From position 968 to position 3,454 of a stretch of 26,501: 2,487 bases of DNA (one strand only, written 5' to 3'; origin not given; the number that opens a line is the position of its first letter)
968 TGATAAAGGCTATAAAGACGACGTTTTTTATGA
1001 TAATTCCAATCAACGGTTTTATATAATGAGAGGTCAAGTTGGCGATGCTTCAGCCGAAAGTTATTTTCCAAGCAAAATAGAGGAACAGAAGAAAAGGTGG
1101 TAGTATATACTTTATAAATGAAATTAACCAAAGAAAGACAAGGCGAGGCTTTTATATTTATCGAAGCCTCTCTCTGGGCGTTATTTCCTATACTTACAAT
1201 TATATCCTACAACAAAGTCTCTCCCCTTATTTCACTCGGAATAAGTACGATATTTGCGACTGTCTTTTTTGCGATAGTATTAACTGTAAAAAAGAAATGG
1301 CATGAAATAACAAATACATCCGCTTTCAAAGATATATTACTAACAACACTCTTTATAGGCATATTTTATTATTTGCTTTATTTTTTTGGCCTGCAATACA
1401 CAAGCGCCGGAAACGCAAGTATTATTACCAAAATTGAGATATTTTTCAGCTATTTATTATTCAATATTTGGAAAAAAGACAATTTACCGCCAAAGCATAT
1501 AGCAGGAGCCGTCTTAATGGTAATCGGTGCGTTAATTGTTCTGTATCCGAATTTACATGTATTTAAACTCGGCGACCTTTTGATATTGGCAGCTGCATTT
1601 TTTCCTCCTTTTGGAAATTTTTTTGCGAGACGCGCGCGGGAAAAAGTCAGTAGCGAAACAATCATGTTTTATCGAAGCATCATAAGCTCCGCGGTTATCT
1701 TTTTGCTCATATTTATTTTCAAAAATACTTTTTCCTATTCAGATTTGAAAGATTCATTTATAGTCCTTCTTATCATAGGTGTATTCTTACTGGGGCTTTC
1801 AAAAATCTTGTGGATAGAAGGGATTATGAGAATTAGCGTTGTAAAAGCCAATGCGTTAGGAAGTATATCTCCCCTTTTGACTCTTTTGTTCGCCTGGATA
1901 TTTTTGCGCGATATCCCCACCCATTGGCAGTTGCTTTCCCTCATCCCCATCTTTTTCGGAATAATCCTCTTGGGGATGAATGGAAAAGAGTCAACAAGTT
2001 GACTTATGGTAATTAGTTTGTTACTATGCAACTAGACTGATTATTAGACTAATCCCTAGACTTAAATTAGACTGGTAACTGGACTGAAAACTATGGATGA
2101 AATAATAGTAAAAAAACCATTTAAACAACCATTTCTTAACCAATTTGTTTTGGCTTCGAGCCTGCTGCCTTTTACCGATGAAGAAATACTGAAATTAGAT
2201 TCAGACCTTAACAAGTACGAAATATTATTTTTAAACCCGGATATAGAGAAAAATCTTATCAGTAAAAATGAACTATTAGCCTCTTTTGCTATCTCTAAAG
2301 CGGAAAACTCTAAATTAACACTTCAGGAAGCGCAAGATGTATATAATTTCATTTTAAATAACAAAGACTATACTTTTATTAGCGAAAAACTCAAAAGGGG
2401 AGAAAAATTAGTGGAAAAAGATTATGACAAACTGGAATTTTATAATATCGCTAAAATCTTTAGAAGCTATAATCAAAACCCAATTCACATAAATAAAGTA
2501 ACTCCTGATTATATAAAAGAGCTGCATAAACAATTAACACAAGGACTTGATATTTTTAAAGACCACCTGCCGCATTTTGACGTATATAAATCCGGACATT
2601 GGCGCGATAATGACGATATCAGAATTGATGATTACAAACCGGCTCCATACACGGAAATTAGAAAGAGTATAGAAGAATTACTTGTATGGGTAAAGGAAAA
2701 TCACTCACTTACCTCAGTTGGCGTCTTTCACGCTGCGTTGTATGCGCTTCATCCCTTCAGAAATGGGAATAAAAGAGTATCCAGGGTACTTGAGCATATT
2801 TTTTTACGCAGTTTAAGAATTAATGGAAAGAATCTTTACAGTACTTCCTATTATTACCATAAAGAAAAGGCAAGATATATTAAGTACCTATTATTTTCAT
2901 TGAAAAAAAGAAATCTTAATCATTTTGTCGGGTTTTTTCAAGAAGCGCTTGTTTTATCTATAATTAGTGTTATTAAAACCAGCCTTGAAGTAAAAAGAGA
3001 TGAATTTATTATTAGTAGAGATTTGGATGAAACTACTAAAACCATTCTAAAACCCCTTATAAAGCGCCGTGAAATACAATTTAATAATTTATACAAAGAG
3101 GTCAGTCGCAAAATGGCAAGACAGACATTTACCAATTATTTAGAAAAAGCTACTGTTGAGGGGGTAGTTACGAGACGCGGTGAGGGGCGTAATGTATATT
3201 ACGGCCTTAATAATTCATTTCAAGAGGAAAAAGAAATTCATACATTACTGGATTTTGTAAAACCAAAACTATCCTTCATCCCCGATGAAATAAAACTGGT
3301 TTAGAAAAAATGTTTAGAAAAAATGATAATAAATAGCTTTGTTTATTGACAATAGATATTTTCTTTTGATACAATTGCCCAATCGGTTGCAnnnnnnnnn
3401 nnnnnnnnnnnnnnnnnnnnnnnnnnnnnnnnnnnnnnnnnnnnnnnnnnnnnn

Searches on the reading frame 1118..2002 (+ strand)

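Call 87: search_protein_families(library=pfam, proteins=[window:1118-2002:+], max_evalue=0.00001)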
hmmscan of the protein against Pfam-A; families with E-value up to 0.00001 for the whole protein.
window:1118-2002:+ (294 aa): 1 family
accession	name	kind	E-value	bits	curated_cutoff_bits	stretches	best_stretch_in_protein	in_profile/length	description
PF00892.27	EamA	-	1.5e-41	142.3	28.2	2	151-285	2-133/135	EamA-like transporter family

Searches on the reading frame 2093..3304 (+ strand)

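Call 87: search_protein_families(library=pfam, proteins=[window:2093-3304:+], max_evalue=0.00001)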
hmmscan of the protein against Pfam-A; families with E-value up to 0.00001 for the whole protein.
window:2093-3304:+ (403 aa): 1 family
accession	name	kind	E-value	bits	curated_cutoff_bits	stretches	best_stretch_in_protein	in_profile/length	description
PF02661.23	Fic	-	1.5e-13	51.8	24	1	136-238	2-93/93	Fic/DOC family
